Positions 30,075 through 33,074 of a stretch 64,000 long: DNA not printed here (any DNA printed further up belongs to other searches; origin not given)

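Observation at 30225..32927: Orphan DnaG-type zinc-ribbon + TOPRIM protein fused to a 500-aa uncharacterised N-terminal domain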

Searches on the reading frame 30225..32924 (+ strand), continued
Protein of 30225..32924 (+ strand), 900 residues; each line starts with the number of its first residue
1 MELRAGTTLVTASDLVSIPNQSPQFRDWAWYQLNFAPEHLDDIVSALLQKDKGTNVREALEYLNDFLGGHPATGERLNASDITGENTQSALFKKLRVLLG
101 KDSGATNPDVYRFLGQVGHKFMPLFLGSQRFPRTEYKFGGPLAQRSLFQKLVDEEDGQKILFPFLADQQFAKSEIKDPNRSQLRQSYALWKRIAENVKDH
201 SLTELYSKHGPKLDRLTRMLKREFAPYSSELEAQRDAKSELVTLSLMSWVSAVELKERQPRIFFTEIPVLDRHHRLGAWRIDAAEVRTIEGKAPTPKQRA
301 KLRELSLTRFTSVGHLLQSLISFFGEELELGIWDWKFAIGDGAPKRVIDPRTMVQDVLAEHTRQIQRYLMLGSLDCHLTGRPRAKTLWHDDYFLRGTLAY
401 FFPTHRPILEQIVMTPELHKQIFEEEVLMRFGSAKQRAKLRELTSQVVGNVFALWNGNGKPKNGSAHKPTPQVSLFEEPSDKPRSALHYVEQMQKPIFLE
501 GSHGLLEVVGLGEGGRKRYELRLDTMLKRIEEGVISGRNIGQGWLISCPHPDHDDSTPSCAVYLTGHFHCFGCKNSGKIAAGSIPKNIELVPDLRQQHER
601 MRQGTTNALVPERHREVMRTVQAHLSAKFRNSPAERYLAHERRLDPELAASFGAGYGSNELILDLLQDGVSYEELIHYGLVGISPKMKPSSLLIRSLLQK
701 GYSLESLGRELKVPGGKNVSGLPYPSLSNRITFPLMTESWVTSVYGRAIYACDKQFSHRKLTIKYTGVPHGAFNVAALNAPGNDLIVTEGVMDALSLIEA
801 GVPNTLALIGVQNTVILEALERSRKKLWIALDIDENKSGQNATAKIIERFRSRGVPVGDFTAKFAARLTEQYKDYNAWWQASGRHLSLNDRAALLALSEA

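Call 43: search_solved_structures(query=A1, max_evalue=10)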
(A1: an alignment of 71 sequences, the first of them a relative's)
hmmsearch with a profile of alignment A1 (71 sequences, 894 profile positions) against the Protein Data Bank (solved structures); distinct sequences matched with E-value up to 10: 18.
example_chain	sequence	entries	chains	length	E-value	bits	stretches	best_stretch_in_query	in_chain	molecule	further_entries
2au3_A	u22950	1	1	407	3.5e-23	85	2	544-664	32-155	DNA primase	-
5vaz_A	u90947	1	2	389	8.6e-11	44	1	727-851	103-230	DNA primase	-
1d0q_A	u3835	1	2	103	6.2e-10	41.2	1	543-580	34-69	DNA PRIMASE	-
4e2k_A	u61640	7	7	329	4e-09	38.5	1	728-857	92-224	DNA primase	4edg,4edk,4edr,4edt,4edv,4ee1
1eqn_A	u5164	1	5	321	5.3e-09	38.1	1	721-850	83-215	DNA PRIMASE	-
1dd9_A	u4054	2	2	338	5.3e-09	38.1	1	721-850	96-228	DNA PRIMASE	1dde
5guj_A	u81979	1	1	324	5.9e-09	37.9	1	691-860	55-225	DNA primase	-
3b39_A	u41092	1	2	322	1.5e-08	36.6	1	721-846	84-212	DNA primase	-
5w33_A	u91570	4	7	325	7.4e-05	24.4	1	634-683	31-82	DNA primase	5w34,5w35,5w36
1t6t_1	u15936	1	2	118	0.0015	20.1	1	782-867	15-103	putative protein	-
1nui_A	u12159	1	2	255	0.014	16.9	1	785-857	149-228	DNA primase/helicase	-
5ikn_D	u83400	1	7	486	0.045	15.2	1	785-857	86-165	DNA primase/helicase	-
1q57_A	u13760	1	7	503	0.047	15.1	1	785-857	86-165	DNA primase/helicase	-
6n7i_A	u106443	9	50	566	0.054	14.9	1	785-857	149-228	DNA primase/helicase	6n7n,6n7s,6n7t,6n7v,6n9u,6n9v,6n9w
8rph_A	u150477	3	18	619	1.2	10.5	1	788-834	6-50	Thiamine pyrophosphate-binding protein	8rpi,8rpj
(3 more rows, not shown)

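Call 45: search_protein_families(library=pfam, alignment_id=A3, max_evalue=0.1)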
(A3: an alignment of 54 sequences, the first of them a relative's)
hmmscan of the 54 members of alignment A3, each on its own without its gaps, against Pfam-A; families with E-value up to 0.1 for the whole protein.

A. member 1, P0001 (900 aa): 5 families
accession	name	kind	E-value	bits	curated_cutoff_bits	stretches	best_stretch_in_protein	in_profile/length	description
PF13155.12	Toprim_2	-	1e-11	45.5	22.1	1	786-876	1-85/88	Toprim-like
PF13362.12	Toprim_3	-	5.6e-09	36.8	27.2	1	785-883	2-93/95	Toprim domain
PF01807.25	Zn_ribbon_DnaG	-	2.7e-05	24.3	24.9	1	538-578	26-65/98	CHC2 zinc finger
PF13662.12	Toprim_4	-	8.7e-05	23.1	25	1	785-857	3-81/85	Toprim domain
PF08275.17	DNAG_N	-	0.011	16.3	26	0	630-683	10-65/128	DNA primase catalytic core, N-terminal domain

B. families by the number of members that match (of 54 scanned): 15 families
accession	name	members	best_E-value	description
PF01807.25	Zn_ribbon_DnaG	51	2.4e-10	CHC2 zinc finger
PF13155.12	Toprim_2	41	5.9e-12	Toprim-like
PF13362.12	Toprim_3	26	7.6e-11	Toprim domain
PF13662.12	Toprim_4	19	1.1e-06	Toprim domain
PF01751.28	Toprim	10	0.00012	Toprim domain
PF08275.17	DNAG_N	7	5.3e-06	DNA primase catalytic core, N-terminal domain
PF23079.1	HTH_NOL4_2nd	1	0.016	Nucleolar protein 4, helical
PF24304.1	AcrIIA4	1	0.023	Anti-CRISPR Suppressor AcrIIA4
PF16457.11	PH_12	1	0.036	Pleckstrin homology domain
PF13551.12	HTH_29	1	0.05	Winged helix-turn helix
PF11155.13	DUF2935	1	0.058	Domain of unknown function (DUF2935)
PF13186.11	SPASM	1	0.059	Iron-sulfur cluster-binding domain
PF12965.13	DUF3854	1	0.068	Domain of unknown function (DUF3854)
PF17944.6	Arg_decarbox_C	1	0.09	Arginine decarboxylase C-terminal helical extension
PF23930.1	DUF7268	1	0.092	Family of unknown function (DUF7268)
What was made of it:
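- On Mobile-element DnaG-like primases (Toprim_2/3/4 clade): 41/54 and 26/54 members match respectively (call 45).
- On RecB-family PD-(D/E)xK nucleases (Cas4/Dna2/AddAB/MGME1/lambda exonuclease): No Pfam family hits the N-half in any of 54 members at E<=0.1 (call 45).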

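Call 46: predict_structure(alignment_id=A1)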
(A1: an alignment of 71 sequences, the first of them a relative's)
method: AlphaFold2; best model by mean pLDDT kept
length: 900 residues; sequences in the alignment: 71
mean_pLDDT: 86.4   pTM: 0.73
mean pLDDT of the five models: 86.4, 84.7, 84.5, 83.9, 83.3
residues with pLDDT >= 90: 582; 70-90: 189; 50-70: 65; < 50: 64
segments of 3 or more residues with pLDDT < 50: 1-5, 134-147, 149-163, 165-176, 463-471, 595-600
pLDDT, mean of each block of 10 residues (from residue 1): 60 88 91 89 96 96 96 90 86 91 72 93 87 49 46 41 46 52 91 84 78 91 89 86 93 86 95 89 96 95 92 94 94 96 84 89 96 90 70 93 95 95 93 92 94 85 49 59 79 90 94 89 96 92 91 90 91 91 82 51 58 96 98 98 97 97 98 97 97 96 97 90 98 94 97 95 92 96 95 96 94 90 95 90 92 90 84 92 65 59
secondary structure, 60 per line:
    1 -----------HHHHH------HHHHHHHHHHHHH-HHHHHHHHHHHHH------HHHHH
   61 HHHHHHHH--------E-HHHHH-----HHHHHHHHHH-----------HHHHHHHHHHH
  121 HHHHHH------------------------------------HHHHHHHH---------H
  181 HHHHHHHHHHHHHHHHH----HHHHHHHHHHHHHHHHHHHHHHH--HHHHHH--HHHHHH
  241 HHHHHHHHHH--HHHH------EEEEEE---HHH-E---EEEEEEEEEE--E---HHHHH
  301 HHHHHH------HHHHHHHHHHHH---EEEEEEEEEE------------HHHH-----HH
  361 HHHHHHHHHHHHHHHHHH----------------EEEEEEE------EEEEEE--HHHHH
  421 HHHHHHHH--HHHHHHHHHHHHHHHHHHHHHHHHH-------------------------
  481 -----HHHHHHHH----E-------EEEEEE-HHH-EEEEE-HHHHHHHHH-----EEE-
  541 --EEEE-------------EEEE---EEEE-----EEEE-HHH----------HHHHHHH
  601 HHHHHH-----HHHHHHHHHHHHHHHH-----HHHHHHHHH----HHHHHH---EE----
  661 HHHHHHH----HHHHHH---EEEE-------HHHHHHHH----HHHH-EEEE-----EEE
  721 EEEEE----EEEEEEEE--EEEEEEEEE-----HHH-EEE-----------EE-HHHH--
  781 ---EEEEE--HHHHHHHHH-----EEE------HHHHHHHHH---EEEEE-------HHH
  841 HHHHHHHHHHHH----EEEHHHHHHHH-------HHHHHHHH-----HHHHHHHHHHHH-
elements in order (helices of 4 or more, strands of 3 or more residues): H12-16 H23-35 H37-49 H56-68 H79-83 H89-98 H110-126 H163-170 H180-197 H202-224 H227-232 H235-250 H253-256 E263-268 E280-289 H296-306 H313-324 E328-337 H350-353 H359-378 E395-401 E408-413 H416-428 H431-455 H486-493 E506-511 E517-521 H523-531 E537-539 E543-546 E560-563 E567-570 E576-579 H594-606 H612-627 H633-641 H646-651 H661-667 H672-677 E681-684 H692-699 H704-707 E709-712 E718-725 E730-737 E740-748 E758-760 H775-778 E784-788 H791-799 E805-807 H814-822 E826-830 H838-852 E857-859 H860-867 H875-882 H888-899
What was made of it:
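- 30225..31589 (+): N-terminal module (aa 1-455): helical region plus a RecB-family PD-(D/E)xK nuclease core. The beta-strands are at aa 263-268, 280-289, 328-337, 395-401 and 408-413. A disordered insert spans aa 134-176. Secondary structure from call 46.
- On RecB-family PD-(D/E)xK nucleases (Cas4/Dna2/AddAB/MGME1/lambda exonuclease): The model has pLDDT 86.4 (call 46).
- Closest known: RecB-family PD-. Different: The module has a large helical N-terminal region and a disordered insert (call 46).
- The model is confident (pLDDT 86.4, call 46).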

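Call 67: find_related_loci(query=A2, collection=metagenome_contigs, flank=8000)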
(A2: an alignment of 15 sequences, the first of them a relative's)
Query A2 (900 aa) in metagenome_contigs; peptide patterns used: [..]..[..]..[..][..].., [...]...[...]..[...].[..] (x = any residue, [..] = any of these).
197 stretches matched a pattern; 31 encode a relative of the query (tblastn E <= 1e-3); 31 distinct loci.
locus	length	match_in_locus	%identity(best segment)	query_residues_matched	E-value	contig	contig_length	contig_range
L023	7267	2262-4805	35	10-883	9e-130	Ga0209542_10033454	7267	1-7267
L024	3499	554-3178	34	15-878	5e-131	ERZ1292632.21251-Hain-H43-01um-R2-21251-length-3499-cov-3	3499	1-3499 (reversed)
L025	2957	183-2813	33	1-878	3e-127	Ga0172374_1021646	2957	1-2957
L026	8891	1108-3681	34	10-886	2e-114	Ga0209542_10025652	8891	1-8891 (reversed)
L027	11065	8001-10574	34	10-886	1e-112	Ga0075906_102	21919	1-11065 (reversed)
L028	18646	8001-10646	30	23-888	6e-111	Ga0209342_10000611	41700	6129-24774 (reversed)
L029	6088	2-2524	33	28-886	5e-110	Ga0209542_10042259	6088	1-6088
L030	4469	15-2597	29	52-888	2e-105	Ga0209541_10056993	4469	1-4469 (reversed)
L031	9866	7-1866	37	261-878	1e-103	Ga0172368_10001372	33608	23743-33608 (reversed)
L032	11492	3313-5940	29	21-888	4e-97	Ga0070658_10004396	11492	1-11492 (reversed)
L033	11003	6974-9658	29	19-890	1e-91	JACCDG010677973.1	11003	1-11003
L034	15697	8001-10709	31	23-888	2e-110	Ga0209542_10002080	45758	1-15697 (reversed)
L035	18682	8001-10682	29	22-880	2e-89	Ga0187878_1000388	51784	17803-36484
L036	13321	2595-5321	29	14-885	3e-85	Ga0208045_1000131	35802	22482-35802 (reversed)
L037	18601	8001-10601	30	25-889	3e-94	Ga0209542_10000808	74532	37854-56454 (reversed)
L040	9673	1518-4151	29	13-881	9e-74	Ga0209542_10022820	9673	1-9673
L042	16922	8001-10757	26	13-887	2e-65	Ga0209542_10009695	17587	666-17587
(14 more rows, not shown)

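Call 72: search_protein_families(library=pfam, proteins=[L011:7105-8025:+, L017:8807-9652:+, L036:5468-6424:+, L037:10769-11731:+, L040:4315-5274:+, L042:10977-11897:+, L023:4888-5835:-, L006:12852-14741:+, L015:12673-13014:-, L015:9525-9836:+], max_evalue=0.05)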
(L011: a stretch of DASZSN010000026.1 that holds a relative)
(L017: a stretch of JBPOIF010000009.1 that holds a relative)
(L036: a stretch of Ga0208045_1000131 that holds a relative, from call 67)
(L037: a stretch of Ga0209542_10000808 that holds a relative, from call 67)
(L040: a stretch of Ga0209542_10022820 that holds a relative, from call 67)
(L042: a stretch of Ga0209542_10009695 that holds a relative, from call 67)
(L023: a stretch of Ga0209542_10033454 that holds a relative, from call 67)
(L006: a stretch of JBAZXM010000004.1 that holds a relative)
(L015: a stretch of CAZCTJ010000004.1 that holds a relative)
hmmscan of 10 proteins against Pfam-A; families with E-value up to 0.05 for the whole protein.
L011:7105-8025:+ (307 aa): 0 families

L017:8807-9652:+ (282 aa): 0 families

L036:5468-6424:+ (319 aa): 0 families

L037:10769-11731:+ (321 aa): 0 families

L040:4315-5274:+ (320 aa): 1 family
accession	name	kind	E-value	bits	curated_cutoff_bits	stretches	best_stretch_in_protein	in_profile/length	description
PF13454.12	NAD_binding_9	-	0.05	14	21.8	0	220-273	55-106/155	FAD-NAD(P)-binding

L042:10977-11897:+ (307 aa): 0 families

L023:4888-5835:- (316 aa): 1 family
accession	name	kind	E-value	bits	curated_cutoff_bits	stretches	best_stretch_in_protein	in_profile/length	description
PF01734.28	Patatin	-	3.3e-08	34.4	27.7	1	37-199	4-190/191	Patatin-like phospholipase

L006:12852-14741:+ (630 aa): 17 families
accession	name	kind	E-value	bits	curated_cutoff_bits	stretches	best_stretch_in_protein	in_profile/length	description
PF01434.24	Peptidase_M41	-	1e-64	218.4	29.9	1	429-616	2-191/191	Peptidase family M41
PF00004.35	AAA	-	2.1e-43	148.3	21.2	1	215-347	1-130/131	ATPase family associated with various cellular activities (AAA)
PF17862.7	AAA_lid_3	-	3.5e-12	46.1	27.2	1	370-411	1-42/45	AAA+ lid domain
PF06068.19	TIP49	-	8.9e-06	25.5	23.8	1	180-249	25-89/347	TIP49 P-loop domain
PF06480.20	FtsH_ext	-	1.3e-05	25.8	25.5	1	27-106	5-99/103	FtsH Extracellular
PF23902.1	AAA_lid_PRS2_C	-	2.6e-05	24.7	34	1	353-420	3-71/73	PRS2 AAA+ lid C-terminal domain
PF20720.3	nSTAND3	-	7.1e-05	23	27.2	1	215-361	20-152/155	Novel STAND NTPase 3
PF05496.18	RuvB_N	-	0.00021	21.5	27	1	178-282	6-95/159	Holliday junction DNA helicase RuvB P-loop domain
PF13191.12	AAA_16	-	0.0011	19.9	32.6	1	212-237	24-49/167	AAA ATPase domain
PF13521.12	AAA_28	-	0.0011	19.6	27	1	215-250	2-37/164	AAA domain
PF07728.20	AAA_5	-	0.0022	18.4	22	1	214-281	1-76/139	AAA domain (dynein-related subfamily)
PF05673.19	DUF815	-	0.0039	16.8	23.8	1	154-236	3-77/249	Protein of unknown function (DUF815)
PF13671.12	AAA_33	-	0.0052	17.5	27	1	215-261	2-46/143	AAA domain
PF13401.12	AAA_22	-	0.0067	17.2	27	0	215-236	8-29/130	AAA domain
PF01078.27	Mg_chelatase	-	0.012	15.5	20.3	1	200-233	10-43/207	Magnesium chelatase, subunit ChlI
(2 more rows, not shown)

L015:12673-13014:- (114 aa): 3 families
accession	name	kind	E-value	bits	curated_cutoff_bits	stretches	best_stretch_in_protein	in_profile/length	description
PF00453.23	Ribosomal_L20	-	2.1e-36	124.8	30.8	1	3-109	1-107/107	Ribosomal protein L20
PF09659.15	Cas_Csm6_HEPN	-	0.035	14.3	23.4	1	17-84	61-129/193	Cas_Csm6 HEPN domain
PF06294.16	CH_2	-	0.044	14.2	27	0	76-113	57-94/96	CH-like domain in sperm protein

L015:9525-9836:+ (104 aa): 1 family
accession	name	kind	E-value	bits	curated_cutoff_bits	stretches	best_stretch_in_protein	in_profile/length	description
PF01035.26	DNA_binding_1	-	4.2e-28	97.4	27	1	4-92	2-81/81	6-O-methylguanine DNA methyltransferase, DNA binding domain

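Call 75: find_encoding_contigs(protein=P0001, flank=2000, max_places=2)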
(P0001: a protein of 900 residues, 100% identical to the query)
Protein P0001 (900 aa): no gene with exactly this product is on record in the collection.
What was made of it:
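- On Housekeeping bacterial DnaG (TIGR01391 equivalog): The rest of this genome could not be read (call 75).
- Tried and rejected: I tried to place the window in its contig to look for a canonical dnaG, but the protein is not in the indexed gene-position collection (call 75).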

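Call 78: fold_search(model_id=the predicted structure, library=viral)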
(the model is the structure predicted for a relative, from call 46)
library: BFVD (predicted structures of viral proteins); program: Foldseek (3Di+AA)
matches with E <= 10: 258; with E <= 0.001: 49
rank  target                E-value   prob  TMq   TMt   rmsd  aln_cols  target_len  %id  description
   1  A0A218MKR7            1.3e-10  1.00  0.23  0.36  20.4       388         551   20  Putative DNA primase [uncultured virus]
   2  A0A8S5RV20            2.7e-10  1.00  0.21  0.33  14.5       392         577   19  DNA directed DNA polymerase [Siphoviridae sp. ctHip2]
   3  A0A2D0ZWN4            3.3e-09  1.00  0.21  0.55  15.6       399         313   17  DNA primase [Rhodococcus phage Trina]
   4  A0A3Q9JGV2            1.0e-08  1.00  0.20  0.21  18.3       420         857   14  (no name in the UniProt tables at hand)
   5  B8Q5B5                1.8e-08  1.00  0.19  0.31  18.2       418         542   18  (no name in the UniProt tables at hand)
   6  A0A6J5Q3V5            2.1e-08  1.00  0.20  0.19  20.1       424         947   17  Archaeal primase DnaG/twinkle, TOPRIM domain [uncultured Caudovirales phage]
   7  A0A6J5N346            8.2e-08  1.00  0.15  0.20  22.2       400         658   19  Bacterial DnaG primase, TOPRIM domain [uncultured Caudovirales phage]
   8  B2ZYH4                3.3e-07  1.00  0.16  0.38  14.6       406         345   14  DNA primase [Ralstonia phage phiRSL1]
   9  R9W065                9.0e-07  1.00  0.18  0.37  19.6       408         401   13  Zinc finger CHC2-type domain-containing protein [Flavobacterium phage 6H]
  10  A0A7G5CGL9            1.4e-06  1.00  0.18  0.40   8.9       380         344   13  (no name in the UniProt tables at hand)
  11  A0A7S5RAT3            1.5e-06  1.00  0.13  0.34  18.3       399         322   14  (no name in the UniProt tables at hand)
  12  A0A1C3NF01            1.8e-06  1.00  0.14  0.34  18.9       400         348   15  (no name in the UniProt tables at hand)
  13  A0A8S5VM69            2.0e-06  1.00  0.16  0.37  19.1       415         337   13  Zinc-binding domain of primase-helicase [Ackermannviridae sp.]
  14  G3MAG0                2.9e-06  1.00  0.18  0.61   9.5       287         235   16  Gp419 [Bacillus phage G]
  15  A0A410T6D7            3.0e-06  1.00  0.18  0.43  17.6       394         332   16  (no name in the UniProt tables at hand)
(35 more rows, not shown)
